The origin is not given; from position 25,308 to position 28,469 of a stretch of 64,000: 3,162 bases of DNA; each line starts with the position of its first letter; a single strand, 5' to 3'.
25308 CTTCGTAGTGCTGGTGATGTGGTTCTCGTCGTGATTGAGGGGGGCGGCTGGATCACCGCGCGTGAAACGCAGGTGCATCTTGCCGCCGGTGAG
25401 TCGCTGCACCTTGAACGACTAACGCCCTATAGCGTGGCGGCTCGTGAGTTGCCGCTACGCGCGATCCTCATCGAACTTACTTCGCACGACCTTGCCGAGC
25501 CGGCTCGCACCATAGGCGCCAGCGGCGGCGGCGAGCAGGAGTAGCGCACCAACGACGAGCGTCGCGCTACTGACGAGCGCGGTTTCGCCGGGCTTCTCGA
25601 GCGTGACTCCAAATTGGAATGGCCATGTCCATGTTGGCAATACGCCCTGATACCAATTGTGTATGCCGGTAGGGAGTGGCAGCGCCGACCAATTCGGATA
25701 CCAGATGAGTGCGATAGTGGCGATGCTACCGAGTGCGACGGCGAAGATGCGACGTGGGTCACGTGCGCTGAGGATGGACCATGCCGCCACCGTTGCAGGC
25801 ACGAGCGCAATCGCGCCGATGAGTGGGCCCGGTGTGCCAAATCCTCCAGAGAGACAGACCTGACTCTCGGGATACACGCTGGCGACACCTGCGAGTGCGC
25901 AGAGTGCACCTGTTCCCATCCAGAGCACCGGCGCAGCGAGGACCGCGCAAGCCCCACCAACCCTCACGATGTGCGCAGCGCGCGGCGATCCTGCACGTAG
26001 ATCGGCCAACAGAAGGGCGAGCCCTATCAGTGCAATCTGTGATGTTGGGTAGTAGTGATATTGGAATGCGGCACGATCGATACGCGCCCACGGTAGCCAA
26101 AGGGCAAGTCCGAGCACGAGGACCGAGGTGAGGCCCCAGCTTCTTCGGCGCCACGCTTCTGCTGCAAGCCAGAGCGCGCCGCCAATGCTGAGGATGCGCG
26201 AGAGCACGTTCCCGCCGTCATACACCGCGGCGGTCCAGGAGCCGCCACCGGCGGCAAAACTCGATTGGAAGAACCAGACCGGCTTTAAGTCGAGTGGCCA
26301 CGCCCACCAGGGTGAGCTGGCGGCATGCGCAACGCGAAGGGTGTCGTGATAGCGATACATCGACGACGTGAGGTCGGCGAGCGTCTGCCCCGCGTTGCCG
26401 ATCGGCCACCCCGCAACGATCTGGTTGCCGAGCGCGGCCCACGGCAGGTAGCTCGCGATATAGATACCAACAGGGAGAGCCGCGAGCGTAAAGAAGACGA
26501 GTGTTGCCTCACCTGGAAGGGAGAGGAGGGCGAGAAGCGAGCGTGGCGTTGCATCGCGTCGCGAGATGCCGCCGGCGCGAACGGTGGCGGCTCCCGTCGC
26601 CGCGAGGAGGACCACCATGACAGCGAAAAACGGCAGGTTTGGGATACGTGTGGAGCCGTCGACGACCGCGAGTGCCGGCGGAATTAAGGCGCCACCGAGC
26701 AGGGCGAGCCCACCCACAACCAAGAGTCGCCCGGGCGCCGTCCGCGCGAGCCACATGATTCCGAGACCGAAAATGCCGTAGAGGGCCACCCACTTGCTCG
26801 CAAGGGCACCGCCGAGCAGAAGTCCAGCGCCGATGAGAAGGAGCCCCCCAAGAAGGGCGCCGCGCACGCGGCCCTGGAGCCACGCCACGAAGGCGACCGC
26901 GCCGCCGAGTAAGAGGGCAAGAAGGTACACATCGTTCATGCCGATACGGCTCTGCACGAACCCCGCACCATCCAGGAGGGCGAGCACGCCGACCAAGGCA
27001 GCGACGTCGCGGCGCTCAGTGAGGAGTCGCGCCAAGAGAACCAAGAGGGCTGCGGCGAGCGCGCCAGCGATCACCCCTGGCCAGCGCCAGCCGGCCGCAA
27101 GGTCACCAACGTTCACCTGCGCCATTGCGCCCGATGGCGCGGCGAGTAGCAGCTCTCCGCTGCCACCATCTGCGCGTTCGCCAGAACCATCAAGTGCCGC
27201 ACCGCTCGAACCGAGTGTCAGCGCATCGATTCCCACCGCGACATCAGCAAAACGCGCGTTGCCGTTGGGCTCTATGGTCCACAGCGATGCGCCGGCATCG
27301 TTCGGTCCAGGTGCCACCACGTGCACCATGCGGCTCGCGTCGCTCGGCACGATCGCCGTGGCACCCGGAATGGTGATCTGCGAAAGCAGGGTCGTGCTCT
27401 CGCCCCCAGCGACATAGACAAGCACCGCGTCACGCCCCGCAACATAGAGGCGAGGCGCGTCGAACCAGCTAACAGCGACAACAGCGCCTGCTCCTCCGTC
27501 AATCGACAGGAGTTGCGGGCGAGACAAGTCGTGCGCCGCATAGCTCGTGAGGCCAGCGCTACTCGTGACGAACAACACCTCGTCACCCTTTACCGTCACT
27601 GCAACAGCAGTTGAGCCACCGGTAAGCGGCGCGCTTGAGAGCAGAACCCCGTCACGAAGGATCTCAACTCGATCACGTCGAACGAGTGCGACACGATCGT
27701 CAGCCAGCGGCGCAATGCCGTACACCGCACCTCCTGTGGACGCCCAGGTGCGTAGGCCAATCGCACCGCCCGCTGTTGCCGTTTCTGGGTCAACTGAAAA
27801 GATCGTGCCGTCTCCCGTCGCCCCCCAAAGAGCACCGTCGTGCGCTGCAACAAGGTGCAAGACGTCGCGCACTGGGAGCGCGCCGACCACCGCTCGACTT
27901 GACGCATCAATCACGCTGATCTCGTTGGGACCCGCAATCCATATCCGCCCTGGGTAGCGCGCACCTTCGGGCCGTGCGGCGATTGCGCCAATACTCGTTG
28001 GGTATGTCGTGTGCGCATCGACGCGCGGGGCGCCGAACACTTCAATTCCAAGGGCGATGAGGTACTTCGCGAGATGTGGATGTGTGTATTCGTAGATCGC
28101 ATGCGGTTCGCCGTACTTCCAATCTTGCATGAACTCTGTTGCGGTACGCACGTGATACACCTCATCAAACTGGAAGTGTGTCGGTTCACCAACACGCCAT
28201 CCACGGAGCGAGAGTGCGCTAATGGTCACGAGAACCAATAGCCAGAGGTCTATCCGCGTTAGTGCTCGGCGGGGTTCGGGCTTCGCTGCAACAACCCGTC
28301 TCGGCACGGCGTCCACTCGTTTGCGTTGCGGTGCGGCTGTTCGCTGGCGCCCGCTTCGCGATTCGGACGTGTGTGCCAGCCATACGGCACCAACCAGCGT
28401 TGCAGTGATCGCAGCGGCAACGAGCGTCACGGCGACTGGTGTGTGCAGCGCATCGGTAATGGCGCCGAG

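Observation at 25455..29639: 1394-aa double GT-C mannosyltransferase-like giant membrane protein with an inserted beta-propeller-like domain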

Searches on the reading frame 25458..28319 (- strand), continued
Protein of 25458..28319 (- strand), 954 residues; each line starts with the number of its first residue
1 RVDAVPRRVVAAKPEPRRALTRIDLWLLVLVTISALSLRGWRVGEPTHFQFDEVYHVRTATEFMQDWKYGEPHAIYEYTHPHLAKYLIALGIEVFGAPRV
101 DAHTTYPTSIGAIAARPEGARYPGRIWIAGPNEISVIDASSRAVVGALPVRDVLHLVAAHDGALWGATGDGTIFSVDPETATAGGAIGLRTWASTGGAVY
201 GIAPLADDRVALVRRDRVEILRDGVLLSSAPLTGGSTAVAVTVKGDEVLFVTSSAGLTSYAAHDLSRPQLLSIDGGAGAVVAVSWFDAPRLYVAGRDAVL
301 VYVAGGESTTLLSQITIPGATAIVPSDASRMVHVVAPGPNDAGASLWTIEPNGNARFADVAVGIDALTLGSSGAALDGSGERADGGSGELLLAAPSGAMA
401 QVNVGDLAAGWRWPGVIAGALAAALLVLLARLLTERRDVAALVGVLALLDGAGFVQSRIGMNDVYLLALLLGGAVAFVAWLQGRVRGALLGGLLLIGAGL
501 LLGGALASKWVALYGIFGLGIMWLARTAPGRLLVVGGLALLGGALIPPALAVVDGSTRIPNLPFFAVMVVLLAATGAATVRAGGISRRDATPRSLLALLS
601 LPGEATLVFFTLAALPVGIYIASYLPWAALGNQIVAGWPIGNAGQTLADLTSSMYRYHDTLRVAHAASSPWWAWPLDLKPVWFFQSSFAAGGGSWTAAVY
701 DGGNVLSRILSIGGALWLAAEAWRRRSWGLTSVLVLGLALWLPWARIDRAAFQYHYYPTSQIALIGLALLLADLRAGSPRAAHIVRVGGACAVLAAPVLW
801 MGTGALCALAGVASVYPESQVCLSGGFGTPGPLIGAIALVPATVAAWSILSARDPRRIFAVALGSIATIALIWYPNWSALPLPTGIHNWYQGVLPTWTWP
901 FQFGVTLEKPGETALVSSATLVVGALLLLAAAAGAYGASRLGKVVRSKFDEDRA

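Call 45: search_solved_structures(query=A3, max_evalue=1, show_alignments=2)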
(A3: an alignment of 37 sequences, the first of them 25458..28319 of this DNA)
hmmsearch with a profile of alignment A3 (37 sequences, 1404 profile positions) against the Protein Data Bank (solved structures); distinct sequences matched with E-value up to 1: 8.
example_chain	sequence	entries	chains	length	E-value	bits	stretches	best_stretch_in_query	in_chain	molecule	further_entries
9i5k_A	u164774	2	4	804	1.7e-06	29.3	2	861-965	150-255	Dolichyl-phosphate-mannose--protein mannosyltransferase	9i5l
3ott_A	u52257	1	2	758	0.00045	21.2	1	559-752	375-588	Two-component system sensor histidine kinase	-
3va6_A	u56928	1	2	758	0.00045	21.2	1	559-752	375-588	Two-component system sensor histidine kinase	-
3v9f_A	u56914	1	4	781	0.00074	20.5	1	563-703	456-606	Two-component system sensor histidine kinase/response regulator, hybrid (One-component sys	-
9e61_A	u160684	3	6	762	0.0056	17.6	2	856-967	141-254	Dolichyl-phosphate-mannose--protein mannosyltransferase 4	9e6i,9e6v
6p25_A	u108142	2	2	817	0.0056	17.6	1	863-971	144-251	Dolichyl-phosphate-mannose--protein mannosyltransferase 1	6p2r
6p25_B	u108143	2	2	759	0.023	15.6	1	887-967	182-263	Dolichyl-phosphate-mannose--protein mannosyltransferase 2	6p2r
6wnx_A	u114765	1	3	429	0.39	11.5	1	565-749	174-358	F-box/WD repeat-containing protein 11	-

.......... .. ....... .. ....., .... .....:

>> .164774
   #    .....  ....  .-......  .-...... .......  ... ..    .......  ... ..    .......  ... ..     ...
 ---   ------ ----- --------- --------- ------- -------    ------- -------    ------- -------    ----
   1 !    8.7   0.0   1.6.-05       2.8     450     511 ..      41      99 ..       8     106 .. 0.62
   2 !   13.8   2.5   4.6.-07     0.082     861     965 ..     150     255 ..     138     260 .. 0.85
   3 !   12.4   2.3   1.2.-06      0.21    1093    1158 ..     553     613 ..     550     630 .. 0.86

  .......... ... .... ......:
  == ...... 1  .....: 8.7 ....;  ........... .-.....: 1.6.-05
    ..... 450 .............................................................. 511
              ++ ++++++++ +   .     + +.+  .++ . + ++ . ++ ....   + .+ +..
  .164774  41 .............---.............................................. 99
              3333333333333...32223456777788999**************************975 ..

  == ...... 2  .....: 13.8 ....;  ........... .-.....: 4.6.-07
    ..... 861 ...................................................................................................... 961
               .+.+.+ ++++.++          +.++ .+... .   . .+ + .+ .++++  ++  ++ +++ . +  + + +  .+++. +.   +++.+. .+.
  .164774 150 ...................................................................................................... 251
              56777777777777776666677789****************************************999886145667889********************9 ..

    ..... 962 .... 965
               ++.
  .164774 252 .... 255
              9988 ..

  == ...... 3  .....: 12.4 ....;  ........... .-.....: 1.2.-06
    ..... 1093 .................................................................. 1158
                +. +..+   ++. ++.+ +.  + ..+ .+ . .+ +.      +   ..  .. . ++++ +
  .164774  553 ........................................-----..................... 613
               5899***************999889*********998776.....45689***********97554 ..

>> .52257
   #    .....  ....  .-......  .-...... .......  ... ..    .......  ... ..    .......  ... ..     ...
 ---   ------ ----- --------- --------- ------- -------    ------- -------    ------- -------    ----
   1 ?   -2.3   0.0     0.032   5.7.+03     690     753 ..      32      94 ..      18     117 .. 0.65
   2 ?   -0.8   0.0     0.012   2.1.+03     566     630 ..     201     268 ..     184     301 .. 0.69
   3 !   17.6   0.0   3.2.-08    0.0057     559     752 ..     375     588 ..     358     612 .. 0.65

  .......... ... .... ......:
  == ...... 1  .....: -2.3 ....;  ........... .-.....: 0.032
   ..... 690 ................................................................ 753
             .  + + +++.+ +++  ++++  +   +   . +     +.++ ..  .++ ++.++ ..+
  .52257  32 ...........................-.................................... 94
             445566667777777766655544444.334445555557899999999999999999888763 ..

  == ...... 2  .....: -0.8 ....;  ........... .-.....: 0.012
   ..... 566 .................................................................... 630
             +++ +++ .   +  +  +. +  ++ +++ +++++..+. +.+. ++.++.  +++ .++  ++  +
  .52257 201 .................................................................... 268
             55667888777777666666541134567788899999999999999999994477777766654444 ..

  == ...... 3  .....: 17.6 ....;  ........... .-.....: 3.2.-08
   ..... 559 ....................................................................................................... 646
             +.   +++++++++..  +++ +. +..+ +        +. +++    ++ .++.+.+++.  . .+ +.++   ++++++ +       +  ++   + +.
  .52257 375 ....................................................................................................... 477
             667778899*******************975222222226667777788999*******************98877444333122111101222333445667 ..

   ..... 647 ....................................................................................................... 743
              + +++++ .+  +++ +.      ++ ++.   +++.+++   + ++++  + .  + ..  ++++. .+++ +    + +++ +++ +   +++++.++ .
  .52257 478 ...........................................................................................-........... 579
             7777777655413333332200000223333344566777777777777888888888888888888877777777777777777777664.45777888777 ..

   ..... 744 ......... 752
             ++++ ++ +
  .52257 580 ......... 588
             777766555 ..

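Call 66: search_protein_representatives(protein=window:25458-28319:-)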
Query: 954 residues. Proteins with E-value up to 0.001 (for the whole library): 2571; up to 1e-10: 1290; up to 1e-30: 123. The best 150 are listed.
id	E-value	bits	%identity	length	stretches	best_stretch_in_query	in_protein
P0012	0.0e+00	1713.6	83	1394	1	1-954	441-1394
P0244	1.1e-266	904.0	59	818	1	152-931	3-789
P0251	8.7e-142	490.6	42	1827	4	609-854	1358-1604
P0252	2.4e-141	489.2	41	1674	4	601-940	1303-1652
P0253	1.8e-138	479.7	43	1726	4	535-822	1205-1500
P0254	5.3e-138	478.1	38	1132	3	241-829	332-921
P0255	6.9e-136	471.1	43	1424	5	611-853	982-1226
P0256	1.3e-133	463.6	43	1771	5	610-842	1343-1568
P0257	5.9e-130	451.5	39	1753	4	569-825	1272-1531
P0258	6.2e-130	451.4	40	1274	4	605-880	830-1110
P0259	9.3e-130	450.8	42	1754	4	610-823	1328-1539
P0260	6.9e-128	444.6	41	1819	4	532-813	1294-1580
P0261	1.8e-122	426.7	42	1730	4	598-849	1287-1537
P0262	4.7e-122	425.3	40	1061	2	261-930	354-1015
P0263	2.0e-121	423.2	44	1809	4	605-856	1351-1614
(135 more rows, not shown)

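Call 75: fold_search(model_id=the predicted structure, library=pdb)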
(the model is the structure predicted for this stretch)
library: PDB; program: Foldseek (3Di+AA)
matches with E <= 10: 985; with E <= 0.001: 430
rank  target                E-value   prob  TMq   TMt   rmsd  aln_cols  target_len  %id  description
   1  9m0y_C                2.3e-08  1.00  0.27  0.46   9.5       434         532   12  Local refinement of stacked like DDB1-DDA1-DET1-Ube2e2-COP1 complex (layer 2) (released 2026-01-28)
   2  9npy_g                2.4e-08  1.00  0.26  0.74   4.6       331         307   13  SARS-CoV-2 nsp1 bound to the Rhinolophus lepidus 40S ribosome (local refinement of the 40S head) (released 2025-06-11)
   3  5m89_A                2.7e-08  1.00  0.25  0.65  11.3       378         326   11  Spliceosome component (released 2018-03-14)
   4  5m89_B                4.0e-08  1.00  0.25  0.64  11.4       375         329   12  Spliceosome component (released 2018-03-14)
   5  7klj_B                1.6e-07  1.00  0.25  0.69   4.1       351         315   10  Crystal structure of the WD-repeat domain of human KIF21A (released 2020-12-16)
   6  5xjc_T                1.6e-07  1.00  0.25  0.69   4.5       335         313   13  Cryo-EM structure of the human spliceosome just prior to exon ligation at 3.6 angstrom (released 2017-07-05)
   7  9lul_K                1.6e-07  1.00  0.27  0.46   9.7       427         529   11  Local refinement of stacked like DDB1-DDA1-DET1-Ube2e2-COP1 complex (layer 1) (released 2026-01-28)
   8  4aow_B                2.1e-07  1.00  0.25  0.73   4.8       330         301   12  Crystal structure of the human Rack1 protein at a resolution of 2.45 angstrom (released 2012-08-08)
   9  5igo_D                2.1e-07  1.00  0.26  0.70   5.1       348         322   11  WD40 domain of Arabidopsis thaliana E3 Ubiquitin Ligase COP1 in complex with peptide from Trib1 (released 2016-04-20)
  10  7tdz_i                2.1e-07  1.00  0.21  0.19  33.6      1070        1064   10  Cryo-EM model of protomer of the cytoplasmic ring of the nuclear pore complex from Xenopus laevis (released 2022-06-22)
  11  5yzg_s                2.4e-07  1.00  0.26  0.61  51.2       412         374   12  The Cryo-EM Structure of Human Catalytic Step I Spliceosome (C complex) at 4.1 angstrom resolution (released 2018-08-08)
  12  7mqa_LJ               2.4e-07  1.00  0.27  0.51  10.0       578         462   12  Cryo-EM structure of the human SSU processome, state post-A1 (released 2021-09-22)
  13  4aow_A                2.5e-07  1.00  0.26  0.73   4.8       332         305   13  Crystal structure of the human Rack1 protein at a resolution of 2.45 angstrom (released 2012-08-08)
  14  6zym_D                2.5e-07  1.00  0.25  0.70   4.6       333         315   14  Human C Complex Spliceosome - High-resolution CORE (released 2020-10-14)
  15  4d6v                  2.8e-07  1.00  0.26  0.72   5.0       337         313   13  Crystal structure of signal transducing protein (released 2015-03-18)
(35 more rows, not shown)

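Call 79: search_protein_families(library=pfam, proteins=[L001:5094-6539:-, L001:3530-5056:-], max_evalue=1)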
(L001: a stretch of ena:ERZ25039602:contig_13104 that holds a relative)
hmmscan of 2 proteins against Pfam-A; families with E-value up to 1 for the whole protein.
L001:5094-6539:- (481 aa): 0 families

L001:3530-5056:- (508 aa): 3 families
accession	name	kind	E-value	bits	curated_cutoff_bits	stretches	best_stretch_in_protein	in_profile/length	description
PF11028.14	TMEM260-like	-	3.6e-22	79.4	24.2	1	33-193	1-171/179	Protein O-mannosyl-transferase TMEM260-like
PF13231.12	PMT_2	-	0.0047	17.6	26.1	1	58-216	6-149/160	Dolichyl-phosphate-mannose-protein mannosyltransferase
PF07853.16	DUF1648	-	0.16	12.1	28.7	1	211-249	5-42/49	Domain of unknown function (DUF1648)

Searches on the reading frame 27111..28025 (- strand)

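Call 79: search_protein_families(library=pfam, proteins=[window:27111-28025:-], max_evalue=1)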
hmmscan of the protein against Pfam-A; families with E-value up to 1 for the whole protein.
window:27111-28025:- (305 aa): 3 families
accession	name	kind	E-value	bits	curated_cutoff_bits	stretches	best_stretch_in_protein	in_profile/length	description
PF16819.11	DUF5074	-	0.0039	16.7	27.2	1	31-84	159-217/353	Domain of unknown function (DUF5074)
PF23341.1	PEP5_VPS11_N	-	0.013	15.1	40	1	122-212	165-250/338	PEP5/VPS11 N-terminal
PF16967.11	TcfC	-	0.087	12.9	29.4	1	114-141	9-36/68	E-set like domain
